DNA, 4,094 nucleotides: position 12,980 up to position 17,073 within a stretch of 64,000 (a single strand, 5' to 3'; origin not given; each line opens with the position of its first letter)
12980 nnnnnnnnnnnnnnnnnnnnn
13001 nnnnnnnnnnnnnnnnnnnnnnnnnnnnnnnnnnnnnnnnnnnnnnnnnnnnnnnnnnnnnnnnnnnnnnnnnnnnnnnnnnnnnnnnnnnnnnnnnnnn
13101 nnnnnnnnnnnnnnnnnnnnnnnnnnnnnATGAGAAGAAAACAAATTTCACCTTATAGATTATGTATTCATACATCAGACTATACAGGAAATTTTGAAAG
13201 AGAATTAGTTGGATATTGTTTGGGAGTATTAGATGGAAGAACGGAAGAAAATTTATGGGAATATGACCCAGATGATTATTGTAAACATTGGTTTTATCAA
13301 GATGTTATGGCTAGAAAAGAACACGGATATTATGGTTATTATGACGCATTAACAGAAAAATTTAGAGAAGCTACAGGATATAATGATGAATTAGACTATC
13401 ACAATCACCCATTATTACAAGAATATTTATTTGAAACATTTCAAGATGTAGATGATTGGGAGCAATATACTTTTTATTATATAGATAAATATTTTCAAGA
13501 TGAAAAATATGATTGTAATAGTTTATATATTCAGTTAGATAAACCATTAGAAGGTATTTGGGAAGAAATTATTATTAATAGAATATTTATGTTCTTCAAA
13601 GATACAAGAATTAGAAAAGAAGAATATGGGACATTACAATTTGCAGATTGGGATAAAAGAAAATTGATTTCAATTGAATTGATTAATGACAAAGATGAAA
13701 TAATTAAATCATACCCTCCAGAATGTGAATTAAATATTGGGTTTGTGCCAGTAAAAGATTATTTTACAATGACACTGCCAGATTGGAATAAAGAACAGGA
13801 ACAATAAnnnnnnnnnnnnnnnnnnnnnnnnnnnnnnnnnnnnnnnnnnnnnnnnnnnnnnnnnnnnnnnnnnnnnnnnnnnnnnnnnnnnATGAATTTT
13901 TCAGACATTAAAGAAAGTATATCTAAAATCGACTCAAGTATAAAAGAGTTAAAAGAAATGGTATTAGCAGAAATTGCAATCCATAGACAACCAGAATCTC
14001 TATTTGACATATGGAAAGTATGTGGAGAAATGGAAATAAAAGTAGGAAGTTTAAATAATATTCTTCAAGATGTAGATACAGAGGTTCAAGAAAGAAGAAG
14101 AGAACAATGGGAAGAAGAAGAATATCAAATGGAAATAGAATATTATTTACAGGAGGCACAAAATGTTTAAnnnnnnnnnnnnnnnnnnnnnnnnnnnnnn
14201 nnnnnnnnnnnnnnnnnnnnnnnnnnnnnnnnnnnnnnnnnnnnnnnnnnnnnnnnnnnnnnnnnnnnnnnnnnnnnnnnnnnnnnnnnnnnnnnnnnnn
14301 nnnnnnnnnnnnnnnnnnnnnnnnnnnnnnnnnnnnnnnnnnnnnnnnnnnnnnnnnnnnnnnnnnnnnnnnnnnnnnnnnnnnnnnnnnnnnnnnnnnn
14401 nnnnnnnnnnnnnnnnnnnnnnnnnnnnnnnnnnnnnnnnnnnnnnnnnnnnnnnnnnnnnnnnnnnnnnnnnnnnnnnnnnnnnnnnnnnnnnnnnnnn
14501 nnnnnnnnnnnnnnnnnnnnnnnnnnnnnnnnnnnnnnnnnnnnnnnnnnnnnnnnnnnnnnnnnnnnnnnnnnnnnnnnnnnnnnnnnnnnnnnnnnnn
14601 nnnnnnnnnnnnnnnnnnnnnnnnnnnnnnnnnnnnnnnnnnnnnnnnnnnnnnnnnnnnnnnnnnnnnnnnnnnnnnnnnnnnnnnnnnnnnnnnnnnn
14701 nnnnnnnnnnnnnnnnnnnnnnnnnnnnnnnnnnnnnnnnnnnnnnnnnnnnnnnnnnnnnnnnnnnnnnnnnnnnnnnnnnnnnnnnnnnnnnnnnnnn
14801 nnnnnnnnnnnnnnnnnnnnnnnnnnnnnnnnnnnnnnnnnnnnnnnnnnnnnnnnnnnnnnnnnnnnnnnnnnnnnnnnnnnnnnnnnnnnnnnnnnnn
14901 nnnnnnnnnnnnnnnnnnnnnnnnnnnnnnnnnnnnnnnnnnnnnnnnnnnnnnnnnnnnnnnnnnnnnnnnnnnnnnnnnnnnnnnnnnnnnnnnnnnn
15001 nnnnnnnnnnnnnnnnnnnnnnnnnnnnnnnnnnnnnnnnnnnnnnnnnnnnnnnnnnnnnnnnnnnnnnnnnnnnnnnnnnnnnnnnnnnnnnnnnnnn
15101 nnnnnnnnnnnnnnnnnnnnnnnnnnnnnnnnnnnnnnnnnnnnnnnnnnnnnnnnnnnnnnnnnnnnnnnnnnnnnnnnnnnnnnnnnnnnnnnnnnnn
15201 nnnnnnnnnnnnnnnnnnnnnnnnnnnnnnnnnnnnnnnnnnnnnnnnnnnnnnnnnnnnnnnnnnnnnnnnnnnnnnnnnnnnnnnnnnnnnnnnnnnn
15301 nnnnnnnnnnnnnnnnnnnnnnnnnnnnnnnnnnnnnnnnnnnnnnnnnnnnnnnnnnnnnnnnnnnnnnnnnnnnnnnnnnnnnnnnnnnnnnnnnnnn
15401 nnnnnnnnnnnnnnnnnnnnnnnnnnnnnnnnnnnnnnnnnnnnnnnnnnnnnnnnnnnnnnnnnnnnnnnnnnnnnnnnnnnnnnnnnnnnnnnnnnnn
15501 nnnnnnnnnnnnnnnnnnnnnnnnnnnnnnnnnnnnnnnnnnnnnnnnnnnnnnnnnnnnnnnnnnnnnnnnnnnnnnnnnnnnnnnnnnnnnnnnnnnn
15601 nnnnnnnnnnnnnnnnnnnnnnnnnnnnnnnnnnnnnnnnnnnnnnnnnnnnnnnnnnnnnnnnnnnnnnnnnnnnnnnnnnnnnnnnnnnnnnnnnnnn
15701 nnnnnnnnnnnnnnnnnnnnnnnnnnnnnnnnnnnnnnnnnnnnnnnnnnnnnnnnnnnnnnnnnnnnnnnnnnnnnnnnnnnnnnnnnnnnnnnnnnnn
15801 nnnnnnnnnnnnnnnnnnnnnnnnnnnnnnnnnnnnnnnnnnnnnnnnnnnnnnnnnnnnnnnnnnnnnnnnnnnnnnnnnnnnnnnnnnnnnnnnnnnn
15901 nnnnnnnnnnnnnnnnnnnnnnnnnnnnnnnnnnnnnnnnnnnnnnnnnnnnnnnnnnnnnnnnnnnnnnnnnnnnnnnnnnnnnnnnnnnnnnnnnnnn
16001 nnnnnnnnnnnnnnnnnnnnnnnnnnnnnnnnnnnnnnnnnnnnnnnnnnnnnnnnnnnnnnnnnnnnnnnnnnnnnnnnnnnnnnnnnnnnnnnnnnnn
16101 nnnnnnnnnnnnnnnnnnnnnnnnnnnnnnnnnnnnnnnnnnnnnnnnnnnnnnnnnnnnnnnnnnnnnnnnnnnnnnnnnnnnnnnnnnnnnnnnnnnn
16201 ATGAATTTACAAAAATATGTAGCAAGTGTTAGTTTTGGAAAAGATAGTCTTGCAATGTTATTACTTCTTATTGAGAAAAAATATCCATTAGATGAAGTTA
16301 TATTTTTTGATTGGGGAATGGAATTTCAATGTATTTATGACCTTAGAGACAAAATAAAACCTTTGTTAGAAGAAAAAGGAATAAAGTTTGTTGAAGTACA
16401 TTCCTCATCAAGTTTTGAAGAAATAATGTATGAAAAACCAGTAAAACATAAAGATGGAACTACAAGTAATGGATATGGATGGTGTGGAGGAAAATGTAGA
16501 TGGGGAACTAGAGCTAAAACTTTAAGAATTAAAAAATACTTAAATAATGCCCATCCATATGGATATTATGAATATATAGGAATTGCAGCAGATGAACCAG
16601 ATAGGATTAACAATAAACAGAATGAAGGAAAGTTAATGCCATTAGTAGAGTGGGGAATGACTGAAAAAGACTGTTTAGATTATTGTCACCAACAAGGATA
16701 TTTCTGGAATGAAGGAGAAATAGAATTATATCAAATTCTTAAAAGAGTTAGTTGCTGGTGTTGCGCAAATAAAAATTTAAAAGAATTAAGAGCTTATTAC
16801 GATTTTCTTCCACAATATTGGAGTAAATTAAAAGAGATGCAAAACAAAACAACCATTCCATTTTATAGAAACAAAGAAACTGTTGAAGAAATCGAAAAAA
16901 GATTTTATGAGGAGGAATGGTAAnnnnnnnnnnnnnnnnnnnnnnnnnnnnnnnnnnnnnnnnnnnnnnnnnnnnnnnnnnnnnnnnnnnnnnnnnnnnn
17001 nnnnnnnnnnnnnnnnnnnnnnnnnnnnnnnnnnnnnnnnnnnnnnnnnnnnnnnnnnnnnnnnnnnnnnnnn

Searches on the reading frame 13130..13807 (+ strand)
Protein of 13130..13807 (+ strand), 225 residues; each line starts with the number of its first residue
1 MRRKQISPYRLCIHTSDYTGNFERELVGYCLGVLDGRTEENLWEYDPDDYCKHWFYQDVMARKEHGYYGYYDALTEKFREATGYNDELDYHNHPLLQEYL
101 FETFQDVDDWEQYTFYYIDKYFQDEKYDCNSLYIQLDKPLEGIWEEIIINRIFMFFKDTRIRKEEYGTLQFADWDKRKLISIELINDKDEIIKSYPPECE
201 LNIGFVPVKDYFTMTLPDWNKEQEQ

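Call 39: search_protein_families(library=pfam, proteins=[window:13130-13807:+], max_evalue=0.05)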
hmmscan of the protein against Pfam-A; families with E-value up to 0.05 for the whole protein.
window:13130-13807:+ (225 aa): 1 family
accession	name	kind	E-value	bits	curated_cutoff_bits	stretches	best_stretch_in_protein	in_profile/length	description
PF15575.11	Imm49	-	0.018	15.1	30.1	1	53-108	56-112/217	Immunity protein 49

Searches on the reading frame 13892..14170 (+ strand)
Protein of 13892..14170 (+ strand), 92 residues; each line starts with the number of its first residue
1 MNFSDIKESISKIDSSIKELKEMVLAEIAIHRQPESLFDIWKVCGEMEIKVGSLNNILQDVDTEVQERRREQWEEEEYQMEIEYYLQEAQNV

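Call 38: search_protein_families(library=pfam, proteins=[window:13892-14170:+], max_evalue=0.05)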
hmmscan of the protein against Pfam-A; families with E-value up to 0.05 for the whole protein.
window:13892-14170:+ (92 aa): 2 families
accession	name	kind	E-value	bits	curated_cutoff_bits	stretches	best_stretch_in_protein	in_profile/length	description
PF19022.5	DUF5748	-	0.004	17.9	25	1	1-56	1-50/101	Family of unknown function (DUF5748)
PF25322.2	RBD_SIN1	-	0.037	14.5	27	1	46-90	4-51/75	SIN1 Ras-binding domain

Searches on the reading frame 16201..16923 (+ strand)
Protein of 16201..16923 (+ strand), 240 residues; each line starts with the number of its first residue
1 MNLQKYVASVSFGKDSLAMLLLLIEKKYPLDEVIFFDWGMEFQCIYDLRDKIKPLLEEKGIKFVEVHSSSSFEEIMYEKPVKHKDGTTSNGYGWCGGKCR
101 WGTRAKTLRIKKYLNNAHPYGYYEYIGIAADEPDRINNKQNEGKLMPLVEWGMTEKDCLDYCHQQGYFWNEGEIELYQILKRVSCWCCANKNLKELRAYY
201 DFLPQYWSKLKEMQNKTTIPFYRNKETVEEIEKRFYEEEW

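Call 90: search_protein_families(library=phrogs, proteins=[window:16201-16923:+], max_evalue=0.001)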
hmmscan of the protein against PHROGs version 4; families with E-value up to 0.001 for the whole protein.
window:16201-16923:+ (240 aa): 3 families
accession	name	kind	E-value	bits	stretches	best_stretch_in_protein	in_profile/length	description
phrog_424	-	moron, auxiliary metabolic gene and host takeover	2.9e-36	126.4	1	5-228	162-379/460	phosphoadenosine phosphosulfate reductase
phrog_15238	-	unknown function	8.4e-19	69.3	1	5-85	13-95/215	-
phrog_28782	-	unknown function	3.4e-18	67.3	1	125-239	11-119/154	-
